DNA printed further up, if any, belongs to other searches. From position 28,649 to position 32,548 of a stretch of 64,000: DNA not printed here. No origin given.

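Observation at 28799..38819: Giant double-sacsin (2x GHKL) protein translationally coupled to an SNF2 helicase: candidate undescribed two-gene defence system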

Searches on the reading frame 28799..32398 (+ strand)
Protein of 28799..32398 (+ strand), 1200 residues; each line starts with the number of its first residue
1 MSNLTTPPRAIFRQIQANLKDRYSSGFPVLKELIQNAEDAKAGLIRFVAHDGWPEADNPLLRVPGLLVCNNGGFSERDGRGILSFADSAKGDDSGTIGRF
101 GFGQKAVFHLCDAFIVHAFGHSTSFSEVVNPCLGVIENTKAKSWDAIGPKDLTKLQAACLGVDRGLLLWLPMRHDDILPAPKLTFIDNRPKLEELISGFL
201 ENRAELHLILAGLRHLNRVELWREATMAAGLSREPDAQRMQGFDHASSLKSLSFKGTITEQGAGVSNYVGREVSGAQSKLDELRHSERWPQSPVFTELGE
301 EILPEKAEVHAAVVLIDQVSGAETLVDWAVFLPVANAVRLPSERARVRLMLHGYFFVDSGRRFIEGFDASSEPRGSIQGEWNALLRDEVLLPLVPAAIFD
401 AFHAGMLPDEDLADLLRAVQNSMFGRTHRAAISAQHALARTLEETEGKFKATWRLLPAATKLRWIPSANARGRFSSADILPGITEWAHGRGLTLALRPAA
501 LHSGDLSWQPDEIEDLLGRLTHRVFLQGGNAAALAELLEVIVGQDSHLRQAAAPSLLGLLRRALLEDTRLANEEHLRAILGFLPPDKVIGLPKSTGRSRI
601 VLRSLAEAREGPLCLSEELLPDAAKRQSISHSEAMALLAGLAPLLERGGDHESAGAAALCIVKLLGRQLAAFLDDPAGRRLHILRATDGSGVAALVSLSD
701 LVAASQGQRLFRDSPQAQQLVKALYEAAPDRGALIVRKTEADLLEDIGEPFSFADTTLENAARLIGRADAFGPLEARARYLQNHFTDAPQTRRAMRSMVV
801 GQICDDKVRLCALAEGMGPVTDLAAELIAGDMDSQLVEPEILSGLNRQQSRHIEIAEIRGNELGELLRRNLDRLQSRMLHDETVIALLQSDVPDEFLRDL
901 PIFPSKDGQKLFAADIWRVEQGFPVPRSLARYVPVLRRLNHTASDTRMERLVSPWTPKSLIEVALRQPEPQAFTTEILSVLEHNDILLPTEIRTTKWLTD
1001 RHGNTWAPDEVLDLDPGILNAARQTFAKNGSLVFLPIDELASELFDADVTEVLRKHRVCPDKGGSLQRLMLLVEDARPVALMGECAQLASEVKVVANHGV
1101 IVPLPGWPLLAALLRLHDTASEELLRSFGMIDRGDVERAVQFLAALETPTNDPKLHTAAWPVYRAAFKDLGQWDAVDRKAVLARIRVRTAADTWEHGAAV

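Call 47: search_solved_structures(query=A3, max_evalue=1)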
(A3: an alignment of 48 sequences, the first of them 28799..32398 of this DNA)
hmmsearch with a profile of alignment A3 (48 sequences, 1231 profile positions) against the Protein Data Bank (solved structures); distinct sequences matched with E-value up to 1: 11.
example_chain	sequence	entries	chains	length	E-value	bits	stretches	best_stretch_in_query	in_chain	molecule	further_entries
5v44_A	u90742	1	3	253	2.7e-24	88.5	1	20-113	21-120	Sacsin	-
5v45_A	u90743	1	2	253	2.7e-24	88.5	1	20-113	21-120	Sacsin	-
5v46_A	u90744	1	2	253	2.9e-23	85.1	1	20-113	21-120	Sacsin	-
5v47_A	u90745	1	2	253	1e-22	83.3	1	20-112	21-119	Lizard sacsin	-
9cdi_A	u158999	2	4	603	0.0072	17.5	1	28-106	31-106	ATPase MORC2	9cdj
5ofa_B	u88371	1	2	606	0.0072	17.5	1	28-106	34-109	MORC family CW-type zinc finger protein 2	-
5of9_A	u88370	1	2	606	0.0072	17.5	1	28-106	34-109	MORC family CW-type zinc finger protein 2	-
1y4s_A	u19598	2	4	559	0.03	15.5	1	616-727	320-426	Chaperone protein htpG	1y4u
8k2r_A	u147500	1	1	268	0.035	15.3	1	616-727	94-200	Molecular chaperone HtpG (Fragment)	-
2gq0_A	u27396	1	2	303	0.043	15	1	616-727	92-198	Chaperone protein htpG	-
8k2s_A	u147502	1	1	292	0.043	15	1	616-727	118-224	Molecular chaperone HtpG (Fragment)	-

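Call 68: predict_structure(alignment_id=A3)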
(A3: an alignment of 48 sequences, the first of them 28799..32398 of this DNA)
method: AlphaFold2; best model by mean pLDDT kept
length: 1200 residues; sequences in the alignment: 48
mean_pLDDT: 86.7   pTM: 0.58
mean pLDDT of the five models: 86.7, 86.6, 85.2, 84.6, 83.9
residues with pLDDT >= 90: 543; 70-90: 579; 50-70: 54; < 50: 24
segments of 3 or more residues with pLDDT < 50: 86-102, 370-374
pLDDT, mean of each block of 10 residues (from residue 1): 60 76 70 88 94 95 95 85 56 38 69 92 88 82 90 92 92 90 83 90 90 93 92 92 75 94 88 88 88 65 81 85 85 79 87 83 71 68 94 96 93 92 91 95 89 94 90 87 92 90 91 95 91 94 94 95 91 93 93 88 93 93 91 93 85 91 90 86 89 89 90 90 87 86 88 89 87 90 87 90 84 79 80 81 85 85 84 75 88 88 88 87 84 89 91 89 89 90 78 90 90 89 80 86 82 86 88 89 86 90 92 83 88 91 91 89 92 91 90 87
secondary structure, 60 per line:
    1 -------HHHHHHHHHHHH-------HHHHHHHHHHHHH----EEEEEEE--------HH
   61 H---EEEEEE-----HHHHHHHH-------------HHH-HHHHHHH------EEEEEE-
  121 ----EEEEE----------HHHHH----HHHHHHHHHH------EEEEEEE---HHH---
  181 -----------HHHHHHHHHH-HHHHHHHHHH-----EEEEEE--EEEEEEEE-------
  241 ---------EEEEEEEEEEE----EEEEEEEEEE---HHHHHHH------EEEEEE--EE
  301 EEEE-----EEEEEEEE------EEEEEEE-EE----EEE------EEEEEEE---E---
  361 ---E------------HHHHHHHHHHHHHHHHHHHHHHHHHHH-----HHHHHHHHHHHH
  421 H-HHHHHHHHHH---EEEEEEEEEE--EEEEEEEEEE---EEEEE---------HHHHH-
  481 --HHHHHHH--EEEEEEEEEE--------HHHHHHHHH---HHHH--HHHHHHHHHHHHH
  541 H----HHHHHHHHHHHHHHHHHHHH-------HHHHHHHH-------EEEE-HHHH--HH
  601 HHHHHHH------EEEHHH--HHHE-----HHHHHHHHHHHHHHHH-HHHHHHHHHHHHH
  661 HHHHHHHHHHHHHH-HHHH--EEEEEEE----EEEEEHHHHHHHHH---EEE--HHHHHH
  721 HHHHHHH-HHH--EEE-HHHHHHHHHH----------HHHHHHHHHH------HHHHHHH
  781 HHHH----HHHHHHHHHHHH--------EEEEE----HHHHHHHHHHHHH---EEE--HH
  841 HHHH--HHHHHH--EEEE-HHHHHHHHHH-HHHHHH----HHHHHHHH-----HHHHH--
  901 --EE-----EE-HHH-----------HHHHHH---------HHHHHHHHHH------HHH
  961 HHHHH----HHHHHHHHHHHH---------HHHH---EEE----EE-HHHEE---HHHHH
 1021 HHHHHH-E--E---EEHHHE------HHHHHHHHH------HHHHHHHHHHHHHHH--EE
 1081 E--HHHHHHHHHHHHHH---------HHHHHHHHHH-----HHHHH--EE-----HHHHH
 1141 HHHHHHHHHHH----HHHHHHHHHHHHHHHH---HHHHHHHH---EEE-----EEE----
elements in order (helices of 4 or more, strands of 3 or more residues): H8-19 H27-39 E44-50 E65-70 H76-83 H101-107 E114-119 E125-129 H140-144 H149-158 E165-171 H192-201 H203-212 E218-223 E226-233 E250-260 E265-274 H278-284 E291-296 E299-304 E310-317 E324-330 E338-340 E347-353 H377-403 H409-421 H423-432 E436-445 E448-457 E461-465 H475-479 H483-489 E492-501 H510-518 H522-525 H528-541 H546-565 H573-580 E588-591 H593-596 H599-607 E614-616 H631-646 H648-674 H676-679 E682-688 E693-697 H698-706 E710-712 H715-727 E734-736 H738-747 H758-767 H774-784 H789-800 E809-813 H818-830 E834-836 H839-844 H847-852 E855-858 H860-869 H871-876 H881-888 H894-898 H927-932 H942-951 H958-965 H970-981 H991-994 E998-1000 H1016-1026 H1047-1055 H1062-1076 E1079-1081 H1084-1097 H1107-1116 H1122-1126 H1136-1151 H1156-1171 H1175-1182 E1186-1188 E1194-1196

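Call 73: fold_search(model_id=the predicted structure, library=pdb)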
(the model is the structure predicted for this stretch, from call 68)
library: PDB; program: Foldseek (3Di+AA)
matches with E <= 10: 194; with E <= 0.001: 18
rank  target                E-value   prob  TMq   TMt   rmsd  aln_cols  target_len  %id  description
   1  5v44_C                7.0e-09  1.00  0.14  0.63   4.8       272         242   22  Crystal structure of the SR1 domain of human sacsin (released 2017-05-24)
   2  5v46_A                2.2e-08  1.00  0.14  0.61   5.7       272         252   23  Crystal structure of the I113M, F270M, K291M, L308M mutant of SR1 domain of human sacsin (released 2017-05-24)
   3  5v46_B                3.5e-08  1.00  0.14  0.63   5.7       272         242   23  Crystal structure of the I113M, F270M, K291M, L308M mutant of SR1 domain of human sacsin (released 2017-05-24)
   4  5v47_A                3.9e-08  1.00  0.14  0.63   4.9       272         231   20  Crystal structure of the SR1 domain of lizard sacsin (released 2017-05-24)
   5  5v45_A                4.7e-08  1.00  0.13  0.58   5.3       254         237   22  Crystal structure of the F270M, K291M, L318M mutant of SR1 domain of human sacsin (released 2017-05-24)
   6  5v47_B                5.4e-08  1.00  0.13  0.61   5.4       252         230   23  Crystal structure of the SR1 domain of lizard sacsin (released 2017-05-24)
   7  5v44_B                1.0e-07  1.00  0.13  0.60   4.9       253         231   21  Crystal structure of the SR1 domain of human sacsin (released 2017-05-24)
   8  5v44_A                1.2e-07  1.00  0.13  0.60   4.9       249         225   22  Crystal structure of the SR1 domain of human sacsin (released 2017-05-24)
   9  6xlf_B                1.4e-07  1.00  0.18  0.30  13.1       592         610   12  Full-length Hsc82 in complex with Aha1 in the presence of AMP-PNP (released 2021-06-30)
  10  9a6t_B                2.0e-07  1.00  0.17  0.29  15.4       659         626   11  Integrative model of DNAK-HTPG by crosslinking MS and deep learning (released 2024-09-18)
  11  5v45_B                2.4e-07  1.00  0.13  0.57   5.0       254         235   21  Crystal structure of the F270M, K291M, L318M mutant of SR1 domain of human sacsin (released 2017-05-24)
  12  6xlc_A                2.4e-06  1.00  0.18  0.31  12.8       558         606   11  Full-length Hsc82 bound to AMPPNP (released 2021-06-30)
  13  6xlg_A                2.7e-06  1.00  0.18  0.31  12.9       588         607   12  Full-length Hsc82 in complex with two Aha1 CTD in the presence of ATPgammaS (released 2021-06-30)
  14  9cdg_B                2.2e-05  1.00  0.17  0.36  13.5       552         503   11  MORC2 ATPase dead mutant - S87A (released 2025-07-09)
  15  7k7t_A                4.4e-05  1.00  0.18  0.48   9.7       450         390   12  Crystal structure of human MORC4 ATPase-CW in complex with AMPPNP (released 2020-11-11)
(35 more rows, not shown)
